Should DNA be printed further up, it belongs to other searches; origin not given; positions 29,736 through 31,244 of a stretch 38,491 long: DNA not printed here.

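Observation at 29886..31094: Low-GC orphan two-domain protein next to the MNT/HEPN module: best candidate for an undescribed function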

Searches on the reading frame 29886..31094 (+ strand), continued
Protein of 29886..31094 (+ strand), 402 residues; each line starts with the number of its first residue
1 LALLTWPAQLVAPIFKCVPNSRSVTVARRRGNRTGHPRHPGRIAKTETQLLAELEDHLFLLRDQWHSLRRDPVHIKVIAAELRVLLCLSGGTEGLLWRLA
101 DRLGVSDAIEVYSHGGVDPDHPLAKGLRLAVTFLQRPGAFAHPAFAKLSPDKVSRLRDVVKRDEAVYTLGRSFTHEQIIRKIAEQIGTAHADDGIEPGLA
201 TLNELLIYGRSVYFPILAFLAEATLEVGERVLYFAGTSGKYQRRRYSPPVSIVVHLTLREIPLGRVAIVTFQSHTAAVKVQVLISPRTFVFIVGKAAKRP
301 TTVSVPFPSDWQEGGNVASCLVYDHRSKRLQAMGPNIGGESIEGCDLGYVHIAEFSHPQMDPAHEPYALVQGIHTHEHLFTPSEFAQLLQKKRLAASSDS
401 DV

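Call 59: search_protein_families(library=phrogs, alignment_id=A2, max_evalue=1)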
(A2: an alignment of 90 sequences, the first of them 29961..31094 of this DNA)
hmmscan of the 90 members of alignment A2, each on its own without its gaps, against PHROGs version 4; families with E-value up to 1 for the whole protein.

A. member 1, window:29961-31094:+ (377 aa): 1 family
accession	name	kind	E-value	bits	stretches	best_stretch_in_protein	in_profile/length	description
phrog_7805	-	unknown function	0.027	15.2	1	48-178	38-169/218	-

B. families by the number of members that match (of 90 scanned): 31 families (the first 25 are shown)
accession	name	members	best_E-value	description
phrog_7805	-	65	3.9e-06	-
phrog_30159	-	1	0.00015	-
phrog_23667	-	1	0.002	-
phrog_18346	-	1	0.018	-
phrog_33620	-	1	0.039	-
phrog_24700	-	1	0.043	-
phrog_35745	-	1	0.043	-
phrog_38669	-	1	0.095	-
phrog_4622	-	1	0.13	-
phrog_5117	-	1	0.14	-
phrog_12946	-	1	0.16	virion structural protein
phrog_12062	-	1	0.17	-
phrog_17347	-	1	0.18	-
phrog_38662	-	1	0.2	-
phrog_25244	-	1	0.21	-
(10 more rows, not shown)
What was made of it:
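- On PHROG 7805: 65 of 90 relatives match, best E 3.9e-6 (call 59).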

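Call 60: search_dna_similar(query=P0059, collection=phages, mode=protein, max_evalue=10, max_rows=15)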
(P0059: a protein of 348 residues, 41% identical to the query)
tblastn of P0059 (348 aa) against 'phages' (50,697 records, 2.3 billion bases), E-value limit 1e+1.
No match.

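Call 61: search_dna_similar(query=P0019, collection=phages, mode=protein, max_evalue=10, max_rows=15)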
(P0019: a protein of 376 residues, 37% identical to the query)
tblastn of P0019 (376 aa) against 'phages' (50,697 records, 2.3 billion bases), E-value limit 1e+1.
No match.

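Call 62: search_protein_families(library=pfam, proteins=[P0216, P0136, P0225, P0233, P0231, P0215, P0206, P0190, P0213, P0232], max_evalue=0.01)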
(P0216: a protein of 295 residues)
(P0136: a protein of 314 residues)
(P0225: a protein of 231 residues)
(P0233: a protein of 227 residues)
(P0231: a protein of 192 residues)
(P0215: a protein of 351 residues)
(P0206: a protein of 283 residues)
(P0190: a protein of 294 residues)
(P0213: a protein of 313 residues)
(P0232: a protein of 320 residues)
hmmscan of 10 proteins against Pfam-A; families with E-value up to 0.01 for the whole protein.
P0216 (295 aa): 0 families

P0136 (314 aa): 0 families

P0225 (231 aa): 0 families

P0233 (227 aa): 0 families

P0231 (192 aa): 0 families

P0215 (351 aa): 1 family
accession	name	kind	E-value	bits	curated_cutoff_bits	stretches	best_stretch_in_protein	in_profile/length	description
PF13385.13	Laminin_G_3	-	4.8e-05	24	27.6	1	244-347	7-104/151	Concanavalin A-like lectin/glucanases superfamily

P0206 (283 aa): 0 families

P0190 (294 aa): 1 family
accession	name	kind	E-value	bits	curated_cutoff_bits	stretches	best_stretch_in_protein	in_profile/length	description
PF13385.13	Laminin_G_3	-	0.00039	21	27.6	1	199-293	16-105/151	Concanavalin A-like lectin/glucanases superfamily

P0213 (313 aa): 0 families

P0232 (320 aa): 1 family
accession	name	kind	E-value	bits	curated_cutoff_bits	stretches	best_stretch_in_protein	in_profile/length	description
PF07775.16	PaRep2b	-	0.0089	15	20.4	0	257-316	59-118/512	PaRep2b protein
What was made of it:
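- On LamG/ConA-like superfamily (C-terminal domain): The best relative scores 24.0 bits against a cut-off of 27.6 (call 62).
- Tried and rejected: None had a Pfam domain other than LamG (call 62).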

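Call 64: find_encoding_contigs(protein=P0225, flank=6000, max_places=4)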
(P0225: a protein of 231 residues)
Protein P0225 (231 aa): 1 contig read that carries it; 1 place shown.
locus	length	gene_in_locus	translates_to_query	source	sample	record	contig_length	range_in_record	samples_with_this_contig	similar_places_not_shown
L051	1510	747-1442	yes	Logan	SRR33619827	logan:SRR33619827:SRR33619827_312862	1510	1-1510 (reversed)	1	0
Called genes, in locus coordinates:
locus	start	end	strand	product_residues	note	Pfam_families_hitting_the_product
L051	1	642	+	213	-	?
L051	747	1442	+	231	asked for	-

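Call 66: find_homologous_proteins(query=A6, max_evalue=0.001)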
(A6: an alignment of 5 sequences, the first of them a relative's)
Query A6 (5 sequences) (231 aa, profile of the alignment): 234 proteins with E <= 0.001 among 7245 candidates; the best 120 are listed.
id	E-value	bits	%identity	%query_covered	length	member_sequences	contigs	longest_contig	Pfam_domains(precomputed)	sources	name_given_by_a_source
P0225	1.3e-103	363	100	100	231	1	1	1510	-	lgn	-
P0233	1.8e-100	353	44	98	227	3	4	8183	-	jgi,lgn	jgi:hypothetical protein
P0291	1.6e-97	344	80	100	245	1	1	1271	-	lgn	-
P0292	6.4e-96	338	78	100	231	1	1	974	-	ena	-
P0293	9.9e-95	334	75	100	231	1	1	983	-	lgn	-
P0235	1.7e-92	327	42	94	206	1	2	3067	-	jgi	-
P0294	1.5e-91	324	77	98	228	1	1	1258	-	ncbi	-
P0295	1.7e-91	324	74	100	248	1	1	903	-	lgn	-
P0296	2.3e-91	323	71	99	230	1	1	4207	-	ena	-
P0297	3.4e-90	320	43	99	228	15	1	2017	-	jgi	jgi:hypothetical protein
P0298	8.3e-90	318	74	98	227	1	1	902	-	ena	-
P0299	1.7e-89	317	73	98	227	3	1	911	-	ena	-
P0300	1.2e-88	315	57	100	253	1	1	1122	-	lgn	-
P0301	1.7e-88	314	47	98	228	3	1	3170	-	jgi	jgi:hypothetical protein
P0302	2.2e-88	314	71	98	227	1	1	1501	-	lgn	-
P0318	3.1e-83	297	58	99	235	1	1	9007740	-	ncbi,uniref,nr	ncbi:hypothetical protein ETAA8_29510 [Anatilimnocola aggregata]|uniref:Uncharacterized protein n=1 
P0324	4.5e-83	296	69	99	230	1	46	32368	-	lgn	-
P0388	1.3e-70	256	50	98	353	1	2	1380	PF13385.14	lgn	-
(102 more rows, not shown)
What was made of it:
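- On LamG/ConA-like superfamily (C-terminal domain): One stand-alone-type relative, P0388, has a precomputed PF13385 hit (call 66).
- Checked: A further 234 clusters are a stand-alone N-domain subfamily (call 66).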

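Call 67: find_encoding_contigs(protein=P0318, flank=7000, max_places=2)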
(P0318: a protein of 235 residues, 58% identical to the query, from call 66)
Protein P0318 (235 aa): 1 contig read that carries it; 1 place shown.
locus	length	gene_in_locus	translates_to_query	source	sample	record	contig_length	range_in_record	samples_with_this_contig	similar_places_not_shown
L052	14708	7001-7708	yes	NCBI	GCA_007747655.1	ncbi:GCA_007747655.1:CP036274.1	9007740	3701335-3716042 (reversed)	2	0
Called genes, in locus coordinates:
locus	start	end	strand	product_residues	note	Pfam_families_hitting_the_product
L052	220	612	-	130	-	PF00903:Glyoxalase, PF12681:Glyoxalase_2 (weak), PF13669:Glyoxalase_4 (faint), PF18029:Glyoxalase_6 (weak), PF22677:Ble-like_N (weak)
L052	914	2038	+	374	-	PF27531:MT3502_N (faint), PF00154:RecA_N, PF08423:Rad51, PF06745:ATPase (faint), PF21096:RecA_C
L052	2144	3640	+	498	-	PF00089:Trypsin (weak), PF13365:Trypsin_2, PF13180:PDZ_2, PF00595:PDZ (faint), PF14685:PDZ_Tricorn (faint), PF17820:PDZ_6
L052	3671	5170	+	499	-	PF13231:PMT_2 (weak)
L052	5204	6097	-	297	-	PF01882:DUF58, PF13519:VWA_2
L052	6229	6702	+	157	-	-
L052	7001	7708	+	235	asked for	-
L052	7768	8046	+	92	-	-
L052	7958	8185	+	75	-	PF09720:Unstab_antitox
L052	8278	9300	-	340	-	PF01479:S4 (weak), PF00849:PseudoU_synth_2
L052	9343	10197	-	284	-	PF09976:TPR_21 (weak)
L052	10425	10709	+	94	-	PF00708:Acylphosphatase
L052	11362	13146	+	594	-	PF12679:ABC2_membrane_2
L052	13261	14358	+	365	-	PF13519:VWA_2 (faint), PF13768:VWA_3 (weak)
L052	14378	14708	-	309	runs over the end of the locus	PF05935:Arylsulfotrans (faint), PF22701:Mala_s_1-like (faint), PF13360:PQQ_2, PF13449:Phytase-like (faint)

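Call 68: find_encoding_contigs(protein=P0324, flank=7000, max_places=6)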
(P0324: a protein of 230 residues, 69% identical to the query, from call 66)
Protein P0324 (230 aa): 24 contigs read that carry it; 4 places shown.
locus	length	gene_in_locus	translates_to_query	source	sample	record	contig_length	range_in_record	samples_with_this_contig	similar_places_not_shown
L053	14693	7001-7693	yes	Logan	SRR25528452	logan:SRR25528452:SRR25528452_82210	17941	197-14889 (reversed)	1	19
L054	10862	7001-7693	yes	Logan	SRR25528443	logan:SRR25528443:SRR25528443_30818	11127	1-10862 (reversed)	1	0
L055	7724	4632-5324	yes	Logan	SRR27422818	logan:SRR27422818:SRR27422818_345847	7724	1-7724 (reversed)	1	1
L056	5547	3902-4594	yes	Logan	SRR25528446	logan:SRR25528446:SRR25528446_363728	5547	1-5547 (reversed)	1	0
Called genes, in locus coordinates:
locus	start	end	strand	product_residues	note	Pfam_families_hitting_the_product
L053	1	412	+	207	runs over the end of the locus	PF07336:ABATE, PF11706:zf-CGNR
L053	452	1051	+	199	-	PF13489:Methyltransf_23, PF03848:TehB (weak), PF13847:Methyltransf_31 (weak), PF08241:Methyltransf_11, PF08242:Methyltransf_12, PF13649:Methyltransf_25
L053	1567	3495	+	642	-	PF01266:DAO (weak), PF13450:NAD_binding_8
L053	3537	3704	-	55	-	-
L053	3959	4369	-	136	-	-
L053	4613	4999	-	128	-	-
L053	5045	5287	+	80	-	-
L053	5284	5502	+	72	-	PF10049:DUF2283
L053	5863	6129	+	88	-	-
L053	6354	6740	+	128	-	-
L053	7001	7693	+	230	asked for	-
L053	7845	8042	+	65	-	-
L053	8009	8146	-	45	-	-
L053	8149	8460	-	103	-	PF15731:MqsA_antitoxin (weak), PF01381:HTH_3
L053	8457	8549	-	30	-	-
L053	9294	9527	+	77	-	PF05973:Gp49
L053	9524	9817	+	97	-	PF13744:HTH_37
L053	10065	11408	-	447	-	PF00364:Biotin_lipoyl, PF25984:BSH_YknX (faint), PF25919:BSH_CusB (faint), PF02817:E3_binding, PF00198:2-oxoacid_dh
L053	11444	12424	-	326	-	PF02779:Transket_pyr, PF02780:Transketolase_C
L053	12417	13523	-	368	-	PF00676:E1_dh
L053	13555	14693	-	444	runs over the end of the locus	?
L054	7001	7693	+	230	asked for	-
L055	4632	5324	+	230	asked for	-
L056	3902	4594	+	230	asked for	-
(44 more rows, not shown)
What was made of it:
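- Stand-alone relatives sit beside Unstab_antitox, MqsA/RelE and Gp49/HTH_37 (calls 67, 68).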

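Call 69: find_related_loci(query=A6, collection=viral_contigs, flank=8000)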
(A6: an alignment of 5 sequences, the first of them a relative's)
Query A6 (231 aa) in viral_contigs; peptide patterns used: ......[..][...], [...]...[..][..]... (x = any residue, [..] = any of these).
113 stretches matched a pattern, but none encodes a relative of the query by tblastn (E <= 1e-3).

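Call 84: search_solved_structures(query=A6, max_evalue=10)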
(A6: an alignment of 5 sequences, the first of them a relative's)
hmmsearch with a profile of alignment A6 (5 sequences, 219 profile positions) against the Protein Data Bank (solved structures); distinct sequences matched with E-value up to 10: 2.
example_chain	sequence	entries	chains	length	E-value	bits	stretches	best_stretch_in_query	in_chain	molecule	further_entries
8c0e_A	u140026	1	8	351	0.2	14.6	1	59-160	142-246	ECA polysaccharide chain length modulation protein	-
8b8d_A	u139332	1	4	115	0.36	13.7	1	138-176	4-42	Phosphoprotein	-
